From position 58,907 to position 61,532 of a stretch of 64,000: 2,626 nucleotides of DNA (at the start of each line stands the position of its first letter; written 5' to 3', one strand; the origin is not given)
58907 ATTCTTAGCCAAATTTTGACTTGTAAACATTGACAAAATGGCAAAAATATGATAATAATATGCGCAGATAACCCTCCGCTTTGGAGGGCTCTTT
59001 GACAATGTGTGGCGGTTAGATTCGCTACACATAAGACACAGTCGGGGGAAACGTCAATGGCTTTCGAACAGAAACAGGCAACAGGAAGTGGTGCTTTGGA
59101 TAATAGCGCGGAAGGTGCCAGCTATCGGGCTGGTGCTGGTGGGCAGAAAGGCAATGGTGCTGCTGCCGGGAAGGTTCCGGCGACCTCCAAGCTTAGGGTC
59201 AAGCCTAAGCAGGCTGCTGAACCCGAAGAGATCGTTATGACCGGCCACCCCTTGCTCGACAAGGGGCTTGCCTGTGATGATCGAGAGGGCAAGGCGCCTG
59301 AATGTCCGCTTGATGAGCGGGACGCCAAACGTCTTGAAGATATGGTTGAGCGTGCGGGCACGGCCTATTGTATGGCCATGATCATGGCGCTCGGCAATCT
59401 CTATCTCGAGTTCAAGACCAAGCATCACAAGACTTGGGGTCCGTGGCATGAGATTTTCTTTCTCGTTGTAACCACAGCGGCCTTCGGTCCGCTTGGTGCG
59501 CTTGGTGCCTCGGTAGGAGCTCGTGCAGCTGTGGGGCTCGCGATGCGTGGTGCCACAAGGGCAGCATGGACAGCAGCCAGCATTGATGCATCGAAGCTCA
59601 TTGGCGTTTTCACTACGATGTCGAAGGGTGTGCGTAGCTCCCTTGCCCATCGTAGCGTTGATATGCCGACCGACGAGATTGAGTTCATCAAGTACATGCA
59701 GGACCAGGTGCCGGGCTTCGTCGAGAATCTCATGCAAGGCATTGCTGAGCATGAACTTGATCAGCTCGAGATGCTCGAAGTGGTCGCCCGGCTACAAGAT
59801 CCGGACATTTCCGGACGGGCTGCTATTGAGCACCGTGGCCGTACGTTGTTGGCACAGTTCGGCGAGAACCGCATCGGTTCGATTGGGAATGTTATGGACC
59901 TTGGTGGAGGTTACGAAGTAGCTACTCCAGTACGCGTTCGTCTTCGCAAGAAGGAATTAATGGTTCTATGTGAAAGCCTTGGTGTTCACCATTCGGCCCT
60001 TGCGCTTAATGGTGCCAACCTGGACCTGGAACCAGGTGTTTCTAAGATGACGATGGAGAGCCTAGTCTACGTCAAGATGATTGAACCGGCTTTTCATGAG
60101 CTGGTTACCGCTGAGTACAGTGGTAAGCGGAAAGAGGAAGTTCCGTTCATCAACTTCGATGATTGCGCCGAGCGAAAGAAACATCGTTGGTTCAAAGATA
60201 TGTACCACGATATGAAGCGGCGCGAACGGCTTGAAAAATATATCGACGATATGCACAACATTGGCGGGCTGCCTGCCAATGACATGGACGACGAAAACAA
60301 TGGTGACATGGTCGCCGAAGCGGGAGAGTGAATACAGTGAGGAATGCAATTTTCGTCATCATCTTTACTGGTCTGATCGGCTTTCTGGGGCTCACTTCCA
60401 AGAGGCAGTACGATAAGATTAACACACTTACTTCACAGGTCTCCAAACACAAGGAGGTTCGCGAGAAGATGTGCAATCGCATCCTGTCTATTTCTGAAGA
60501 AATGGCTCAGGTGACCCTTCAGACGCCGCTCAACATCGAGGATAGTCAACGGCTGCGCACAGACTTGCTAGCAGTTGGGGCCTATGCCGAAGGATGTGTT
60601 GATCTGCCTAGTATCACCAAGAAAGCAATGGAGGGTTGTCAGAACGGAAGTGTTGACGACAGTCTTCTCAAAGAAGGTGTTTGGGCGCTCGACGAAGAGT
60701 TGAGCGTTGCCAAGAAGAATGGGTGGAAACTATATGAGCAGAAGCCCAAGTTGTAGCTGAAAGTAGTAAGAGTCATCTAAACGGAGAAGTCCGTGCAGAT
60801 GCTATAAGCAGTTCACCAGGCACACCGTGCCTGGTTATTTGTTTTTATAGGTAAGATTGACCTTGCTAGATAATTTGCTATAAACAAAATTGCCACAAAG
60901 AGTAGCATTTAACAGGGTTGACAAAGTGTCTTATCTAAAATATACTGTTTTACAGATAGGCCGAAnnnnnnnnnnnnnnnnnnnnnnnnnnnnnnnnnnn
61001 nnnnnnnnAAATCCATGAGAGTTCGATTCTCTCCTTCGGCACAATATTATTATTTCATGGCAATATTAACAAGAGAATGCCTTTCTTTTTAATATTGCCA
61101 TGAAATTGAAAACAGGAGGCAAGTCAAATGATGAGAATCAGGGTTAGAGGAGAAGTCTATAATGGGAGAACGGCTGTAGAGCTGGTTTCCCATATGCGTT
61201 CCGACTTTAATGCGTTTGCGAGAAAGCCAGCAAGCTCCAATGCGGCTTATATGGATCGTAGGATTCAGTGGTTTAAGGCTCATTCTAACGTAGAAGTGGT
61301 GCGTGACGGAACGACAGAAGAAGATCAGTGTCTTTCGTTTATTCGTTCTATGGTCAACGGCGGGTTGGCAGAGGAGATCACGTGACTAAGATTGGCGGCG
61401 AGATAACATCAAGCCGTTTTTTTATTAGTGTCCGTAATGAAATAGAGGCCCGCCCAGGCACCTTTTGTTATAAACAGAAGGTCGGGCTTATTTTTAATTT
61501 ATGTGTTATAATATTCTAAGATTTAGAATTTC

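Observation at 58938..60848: GC-rich (~55%) two-gene cassette with a GTGA start/stop overlap and its own promoter and terminator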

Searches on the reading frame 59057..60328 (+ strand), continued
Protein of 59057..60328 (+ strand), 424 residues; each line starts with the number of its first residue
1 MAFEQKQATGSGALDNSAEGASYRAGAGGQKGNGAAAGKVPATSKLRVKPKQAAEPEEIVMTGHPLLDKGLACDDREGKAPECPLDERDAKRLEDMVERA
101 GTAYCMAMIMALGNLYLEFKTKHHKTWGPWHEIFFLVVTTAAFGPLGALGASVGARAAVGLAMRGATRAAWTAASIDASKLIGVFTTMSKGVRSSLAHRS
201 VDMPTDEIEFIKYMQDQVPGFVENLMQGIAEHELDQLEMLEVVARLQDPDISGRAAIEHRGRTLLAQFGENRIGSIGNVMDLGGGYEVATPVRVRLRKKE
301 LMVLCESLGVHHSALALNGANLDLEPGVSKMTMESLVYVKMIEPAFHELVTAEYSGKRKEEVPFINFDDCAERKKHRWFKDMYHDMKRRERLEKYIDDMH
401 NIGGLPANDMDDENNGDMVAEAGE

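Call 50: fold_search(model_id=the predicted structure, library=pdb)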
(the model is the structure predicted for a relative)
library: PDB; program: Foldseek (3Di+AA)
matches with E <= 10: 152; with E <= 0.001: 0
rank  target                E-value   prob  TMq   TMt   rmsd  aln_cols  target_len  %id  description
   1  9qdp                  4.3e-01  0.10  0.08  0.14  18.1       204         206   15  De novo designed enzyme for Morita-Baylis-Hillman reaction MBH2 (released 2025-12-10)
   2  5ts9_B                1.1e+00  0.10  0.11  0.23  14.1       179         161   17  Crystal structure of Chorismate mutase from Burkholderia phymatum (released 2016-11-23)
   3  2d4c_D                1.2e+00  0.08  0.10  0.17  24.1       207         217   14  Crystal structure of the endophilin BAR domain mutant (released 2006-07-11)
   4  7sj4_A                1.3e+00  0.06  0.09  0.12  17.0       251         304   12  Human Trio residues 1284-1959 in complex with Rac1 (released 2022-07-06)
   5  1kz7_A                1.3e+00  0.05  0.11  0.12  18.0       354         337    9  Crystal Structure of the DH/PH Fragment of Murine Dbs in Complex with the Placental Isoform of Human Cdc42 (released 2002-03-20)
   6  5hu6_D                1.7e+00  0.07  0.11  0.16  29.3       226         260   12  Structure of the T. brucei haptoglobin-haemoglobin receptor bound to human haptolgobin-haemoglobin (released 2016-03-02)
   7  4xbi_A                1.7e+00  0.02  0.09  0.09  19.3       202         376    9  Structure Of A Malarial Protein Involved in Proteostasis (released 2015-07-29)
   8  7sqc_1H               1.9e+00  0.05  0.09  0.18  26.6       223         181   16  Ciliary C1 central pair apparatus isolated from Chlamydomonas reinhardtii (released 2022-04-13)
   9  5ts9_C                2.1e+00  0.07  0.11  0.22  13.8       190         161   17  Crystal structure of Chorismate mutase from Burkholderia phymatum (released 2016-11-23)
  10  5ts9_F                2.1e+00  0.06  0.11  0.22  13.8       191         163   18  Crystal structure of Chorismate mutase from Burkholderia phymatum (released 2016-11-23)
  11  9rvg_B                2.3e+00  0.09  0.13  0.27  14.2       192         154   14  Chorismate mutase (released 2025-07-23)
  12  2jol                  2.7e+00  0.07  0.12  0.20  16.2       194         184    9  Average NMR structure of the catalytic domain of guanine nucleotide exchange factor BopE from Burkholderia pseudomallei (released 2007-03-27)
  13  6all_A                2.7e+00  0.04  0.09  0.12  15.7       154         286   10  Crystal structure of a predicted ferric/iron (III) hydroxymate siderophore substrate binding protein from Bacillus ant (released 2017-08-16)
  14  1aep                  2.8e+00  0.15  0.16  0.32   9.6       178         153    7  MOLECULAR STRUCTURE OF AN APOLIPOPROTEIN DETERMINED AT 2.5-ANGSTROMS RESOLUTION (released 1994-01-31)
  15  8esz_AM               2.9e+00  0.10  0.09  0.20  10.6       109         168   15  Structure of mitochondrial complex I from Drosophila melanogaster, Helix-locked state (released 2023-03-29)
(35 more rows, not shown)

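Call 55: fold_search(model_id=the predicted structure, library=viral)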
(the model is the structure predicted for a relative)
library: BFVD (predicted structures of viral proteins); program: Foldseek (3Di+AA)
matches with E <= 10: 188; with E <= 0.001: 0
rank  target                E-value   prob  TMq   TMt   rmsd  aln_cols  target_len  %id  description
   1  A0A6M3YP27            4.2e-01  0.12  0.13  0.11  24.8       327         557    8  Uncharacterized protein (Fragment) [Riboviria sp.]
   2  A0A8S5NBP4            5.2e-01  0.05  0.09  0.07  57.9       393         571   11  STRUCTURAL MAINTENANCE OF CHROMOSOMES PROTEIN [Myoviridae sp. ctx322]
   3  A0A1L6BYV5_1          6.6e-01  0.09  0.09  0.05  24.0       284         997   12  Tape measure protein [Mycobacterium phage Rich]
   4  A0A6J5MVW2            8.4e-01  0.09  0.09  0.14  35.1       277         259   12  Internal virion protein [uncultured Caudovirales phage]
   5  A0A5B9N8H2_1          9.7e-01  0.08  0.10  0.04  44.3       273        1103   15  (no name in the UniProt tables at hand)
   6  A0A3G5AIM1            1.0e+00  0.03  0.07  0.06  27.1       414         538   12  Uncharacterized protein [Solumvirus sp.]
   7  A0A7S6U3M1            1.1e+00  0.18  0.16  0.21  12.8       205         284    9  Minor head protein [Burkholderia phage Maja]
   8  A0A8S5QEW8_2          1.2e+00  0.08  0.12  0.07  27.9       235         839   14  Putative tail protein (Fragment) [Siphoviridae sp. ctbvd11]
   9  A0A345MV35            1.3e+00  0.12  0.14  0.19  15.7       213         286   12  (no name in the UniProt tables at hand)
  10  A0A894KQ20            1.3e+00  0.06  0.12  0.16  24.9       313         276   13  (no name in the UniProt tables at hand)
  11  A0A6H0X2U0            1.3e+00  0.03  0.07  0.04  22.9       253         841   12  (no name in the UniProt tables at hand)
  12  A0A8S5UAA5            1.4e+00  0.07  0.11  0.09  25.5       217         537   10  L SHAPED TAIL FIBER PROTEIN [Myoviridae sp. ctNrE4]
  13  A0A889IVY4            1.5e+00  0.10  0.14  0.17  24.8       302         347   12  Uncharacterized protein [Otarine gammaherpesvirus 4]
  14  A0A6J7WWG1            1.5e+00  0.08  0.11  0.09  22.1       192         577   12  Uncharacterized protein [uncultured Caudovirales phage]
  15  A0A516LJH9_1          1.6e+00  0.04  0.12  0.05  28.5       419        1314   15  (no name in the UniProt tables at hand)
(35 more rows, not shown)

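Call 56: search_protein_families(library=phrogs, proteins=[L005:389-2038:-, L005:4847-5644:+, L005:9379-10014:-, L005:10017-10808:-, L005:10814-11803:-, L005:12302-13156:+, L005:13178-14176:+, L009:4599-5006:+, L009:5016-5864:+, L011:1554-3089:+], max_evalue=0.001)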
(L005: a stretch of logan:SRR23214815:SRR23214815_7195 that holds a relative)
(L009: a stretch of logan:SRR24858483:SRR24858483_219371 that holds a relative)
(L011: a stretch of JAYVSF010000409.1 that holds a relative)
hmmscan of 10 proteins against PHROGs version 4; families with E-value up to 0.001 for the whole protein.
L005:389-2038:- (549 aa): 13 families
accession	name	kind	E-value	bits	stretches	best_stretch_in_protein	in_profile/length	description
phrog_4272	-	unknown function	7.5e-21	75.2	1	416-548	127-256/764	-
phrog_20705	-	head and packaging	9.3e-21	74.7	1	415-547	22-154/690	virion structural protein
phrog_37402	-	unknown function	1e-20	73.6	1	418-522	1106-1212/2639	-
phrog_10089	-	moron, auxiliary metabolic gene and host takeover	1.4e-18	66.1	1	323-538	873-1012/4647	DarB-like antirestriction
phrog_30335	-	unknown function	5e-18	64.6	1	421-547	769-892/2900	-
phrog_4660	-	head and packaging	3e-17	63.3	1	401-536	609-744/765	minor head protein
phrog_33607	-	unknown function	1.6e-15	58.1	1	431-547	117-228/287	-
phrog_5143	-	unknown function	2.2e-15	55.8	1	405-524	707-826/2204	-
phrog_938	-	lysis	7.5e-14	50.8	1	417-547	1503-1636/2185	endolysin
phrog_29900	-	unknown function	1.8e-12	46.9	1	428-547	783-902/1028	-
phrog_3292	-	unknown function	9.6e-11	42.5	1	22-87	110-175/436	-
phrog_8113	-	unknown function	7.1e-08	33.8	1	23-90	15-81/144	-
phrog_220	-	head and packaging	0.00046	19.3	1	421-518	636-735/1338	minor head protein and DNA pilot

L005:4847-5644:+ (266 aa): 1 family
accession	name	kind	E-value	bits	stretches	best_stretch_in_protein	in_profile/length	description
phrog_2045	-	unknown function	2e-60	205.7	1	1-227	1-231/299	-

L005:9379-10014:- (211 aa): 0 families

L005:10017-10808:- (263 aa): 1 family
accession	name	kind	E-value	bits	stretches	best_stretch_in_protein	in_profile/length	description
phrog_3329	-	unknown function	3.3e-09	36.9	1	7-175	218-380/440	-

L005:10814-11803:- (329 aa): 0 families

L005:12302-13156:+ (285 aa): 0 families

L005:13178-14176:+ (333 aa): 0 families

L009:4599-5006:+ (136 aa): 1 family
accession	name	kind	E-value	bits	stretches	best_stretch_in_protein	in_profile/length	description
phrog_240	-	head and packaging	5.9e-13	50.1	1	7-135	67-188/200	head protein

L009:5016-5864:+ (283 aa): 0 families

L011:1554-3089:+ (512 aa): 0 families

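Call 70: search_protein_families(library=pfam, proteins=[L005:6315-6770:+, L006:73-741:+, L011:3120-5900:+], max_evalue=0.001)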
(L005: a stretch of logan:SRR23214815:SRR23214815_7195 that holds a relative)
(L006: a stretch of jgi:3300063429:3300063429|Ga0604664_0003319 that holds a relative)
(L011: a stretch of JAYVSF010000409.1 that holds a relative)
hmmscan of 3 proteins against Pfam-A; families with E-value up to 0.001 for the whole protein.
L005:6315-6770:+ (152 aa): 0 families

L006:73-741:+ (223 aa): 0 families

L011:3120-5900:+ (927 aa): 2 families
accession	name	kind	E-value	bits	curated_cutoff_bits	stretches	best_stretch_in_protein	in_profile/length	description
PF05593.20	RHS_repeat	-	9e-22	77.4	22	3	286-320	1-35/38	RHS Repeat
PF20148.4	DUF6531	-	5.6e-13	49.5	24.1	1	112-184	2-74/74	Domain of unknown function (DUF6531)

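Call 98: search_solved_structures(query=A2, max_evalue=10)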
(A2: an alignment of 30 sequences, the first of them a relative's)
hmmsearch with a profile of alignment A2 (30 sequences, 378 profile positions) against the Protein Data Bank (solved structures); distinct sequences matched with E-value up to 10: 2.
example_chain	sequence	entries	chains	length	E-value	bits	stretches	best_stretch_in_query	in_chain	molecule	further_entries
5wp3_B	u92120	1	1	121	0.14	14.5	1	78-183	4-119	EB22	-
6vvr_A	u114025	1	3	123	0.8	12.1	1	220-291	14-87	Tautomerase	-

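Call 100: search_solved_structures(query=A4, max_evalue=10)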
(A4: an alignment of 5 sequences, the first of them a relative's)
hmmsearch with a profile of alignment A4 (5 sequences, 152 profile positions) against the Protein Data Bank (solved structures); distinct sequences matched with E-value up to 10: 1.
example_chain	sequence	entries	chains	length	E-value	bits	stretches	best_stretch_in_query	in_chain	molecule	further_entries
1sgw_A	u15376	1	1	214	0.96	12.8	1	11-101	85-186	putative ABC transporter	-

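Call 102: find_related_loci(query=P0036, collection=viral_contigs, flank=10000)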
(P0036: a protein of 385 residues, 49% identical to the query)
Query P0036 (385 aa) in viral_contigs; peptide patterns used: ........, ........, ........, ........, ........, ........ (x = any residue, [..] = any of these).
8 stretches matched a pattern, but none encodes a relative of the query by tblastn (E <= 1e-3).

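Call 103: find_related_loci(query=P0005, collection=viral_contigs, flank=10000)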
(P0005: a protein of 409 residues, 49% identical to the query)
Query P0005 (409 aa) in viral_contigs; peptide patterns used: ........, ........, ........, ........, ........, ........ (x = any residue, [..] = any of these).
12 stretches matched a pattern; 1 encode a relative of the query (tblastn E <= 1e-3); 1 distinct loci.
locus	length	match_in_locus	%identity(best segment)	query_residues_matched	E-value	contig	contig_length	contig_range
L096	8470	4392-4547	34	150-205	9e-6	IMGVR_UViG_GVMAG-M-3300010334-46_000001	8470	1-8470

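Call 104: find_related_loci(query=P0006, collection=viral_contigs, flank=10000)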
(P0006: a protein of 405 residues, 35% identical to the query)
Query P0006 (405 aa) in viral_contigs; peptide patterns used: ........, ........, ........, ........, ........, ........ (x = any residue, [..] = any of these).
1 stretches matched a pattern, but none encodes a relative of the query by tblastn (E <= 1e-3).

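Call 105: search_protein_families(library=phrogs, proteins=[L007:1197-2402:+, L007:2409-2867:+, L007:13304-13789:+, L007:14303-14776:+, L007:16975-17466:+, L007:20450-20944:+, L007:18257-18688:+, L006:5793-6689:+, L006:8139-8882:+], max_evalue=0.001)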
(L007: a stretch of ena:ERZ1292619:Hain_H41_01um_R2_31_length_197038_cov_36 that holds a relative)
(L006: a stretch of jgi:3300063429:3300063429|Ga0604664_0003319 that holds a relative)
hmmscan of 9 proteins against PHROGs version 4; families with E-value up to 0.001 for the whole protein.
L007:1197-2402:+ (402 aa): 0 families

L007:2409-2867:+ (153 aa): 3 families
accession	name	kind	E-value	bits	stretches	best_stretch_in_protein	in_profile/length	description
phrog_19515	-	unknown function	2.8e-13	51.3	1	16-81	25-90/117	-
phrog_7314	-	unknown function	3.5e-08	34.7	1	16-68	3-55/134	-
phrog_28814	-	unknown function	1e-07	33.2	1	22-84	10-73/134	-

L007:13304-13789:+ (162 aa): 0 families

L007:14303-14776:+ (158 aa): 0 families

L007:16975-17466:+ (164 aa): 0 families

L007:20450-20944:+ (165 aa): 0 families

L007:18257-18688:+ (144 aa): 0 families

L006:5793-6689:+ (299 aa): 1 family
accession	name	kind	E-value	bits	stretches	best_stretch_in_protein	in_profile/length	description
phrog_7111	-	unknown function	1.5e-17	65.2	1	43-106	15-76/224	-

L006:8139-8882:+ (248 aa): 0 families

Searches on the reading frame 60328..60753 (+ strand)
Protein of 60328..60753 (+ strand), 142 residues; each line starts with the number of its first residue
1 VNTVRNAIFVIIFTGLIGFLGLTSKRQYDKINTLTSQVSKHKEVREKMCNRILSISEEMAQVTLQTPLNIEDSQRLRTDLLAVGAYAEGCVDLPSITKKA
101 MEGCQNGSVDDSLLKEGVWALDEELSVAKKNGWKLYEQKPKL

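Call 10: search_protein_families(library=pfam, proteins=[window:60328-60753:+], max_evalue=1)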
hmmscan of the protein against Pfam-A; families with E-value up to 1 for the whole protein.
window:60328-60753:+ (142 aa): 0 families

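Call 11: search_protein_families(library=phrogs, proteins=[window:60328-60753:+], max_evalue=1)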
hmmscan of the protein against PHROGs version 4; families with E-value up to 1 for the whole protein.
window:60328-60753:+ (142 aa): 1 family
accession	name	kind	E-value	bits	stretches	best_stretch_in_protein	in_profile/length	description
phrog_1383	-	head and packaging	0.025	15.1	1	7-63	10-66/187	virion structural protein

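Call 12: search_protein_families(library=padloc, proteins=[window:60328-60753:+], max_evalue=1)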
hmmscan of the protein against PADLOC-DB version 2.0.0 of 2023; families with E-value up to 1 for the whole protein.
window:60328-60753:+ (142 aa): 0 families

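Call 13: search_protein_families(library=ncbifam, proteins=[window:60328-60753:+], max_evalue=1)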
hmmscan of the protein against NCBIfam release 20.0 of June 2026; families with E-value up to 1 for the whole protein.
window:60328-60753:+ (142 aa): 1 family
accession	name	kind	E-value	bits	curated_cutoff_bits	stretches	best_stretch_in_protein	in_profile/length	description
NF009117.0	PRK12468.1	equivalog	0.026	13.3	712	1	3-47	182-226/386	flagellar biosynthesis protein FlhB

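Call 81: predict_structure(protein=window:60328-60753:+)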
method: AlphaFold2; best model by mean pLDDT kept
length: 142 residues; sequences in the alignment: 1
mean_pLDDT: 58.4   pTM: 0.38
mean pLDDT of the five models: 58.4, 46.2, 44.3, 42.9, 37.8
residues with pLDDT >= 90: 0; 70-90: 11; 50-70: 108; < 50: 23
segments of 3 or more residues with pLDDT < 50: 34-40, 132-142
pLDDT, mean of each block of 10 residues (from residue 1): 68 73 57 47 52 57 55 61 57 63 66 65 61 40 31
secondary structure, 60 per line:
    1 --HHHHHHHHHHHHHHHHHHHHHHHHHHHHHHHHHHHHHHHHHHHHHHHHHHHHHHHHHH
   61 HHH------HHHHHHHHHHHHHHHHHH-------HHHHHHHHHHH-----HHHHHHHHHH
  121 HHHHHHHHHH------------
elements in order: H3-63 H70-87 H95-105 H111-130

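Call 99: search_solved_structures(query=A3, max_evalue=10)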
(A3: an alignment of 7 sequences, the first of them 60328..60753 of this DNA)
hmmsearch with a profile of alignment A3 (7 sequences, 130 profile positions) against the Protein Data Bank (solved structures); distinct sequences matched with E-value up to 10: 1.
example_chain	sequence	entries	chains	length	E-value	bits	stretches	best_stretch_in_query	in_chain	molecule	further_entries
5c8j_I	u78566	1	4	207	0.12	15.8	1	7-64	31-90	Protein MJ0480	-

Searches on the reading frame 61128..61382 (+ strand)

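Call 10: search_protein_families(library=pfam, proteins=[window:61128-61382:+], max_evalue=1)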
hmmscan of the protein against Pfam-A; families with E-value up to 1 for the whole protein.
window:61128-61382:+ (85 aa): 0 families

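Call 11: search_protein_families(library=phrogs, proteins=[window:61128-61382:+], max_evalue=1)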
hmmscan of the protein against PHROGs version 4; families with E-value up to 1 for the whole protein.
window:61128-61382:+ (85 aa): 2 families
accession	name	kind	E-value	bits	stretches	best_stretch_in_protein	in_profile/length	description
phrog_21146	-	unknown function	0.14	12.8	1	46-73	106-133/173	-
phrog_11055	-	unknown function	0.24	11.8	1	14-65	125-175/192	-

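Call 12: search_protein_families(library=padloc, proteins=[window:61128-61382:+], max_evalue=1)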
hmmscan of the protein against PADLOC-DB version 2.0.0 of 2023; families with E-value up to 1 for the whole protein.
window:61128-61382:+ (85 aa): 0 families

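Call 13: search_protein_families(library=ncbifam, proteins=[window:61128-61382:+], max_evalue=1)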
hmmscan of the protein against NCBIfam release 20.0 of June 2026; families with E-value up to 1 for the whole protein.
window:61128-61382:+ (85 aa): 0 families
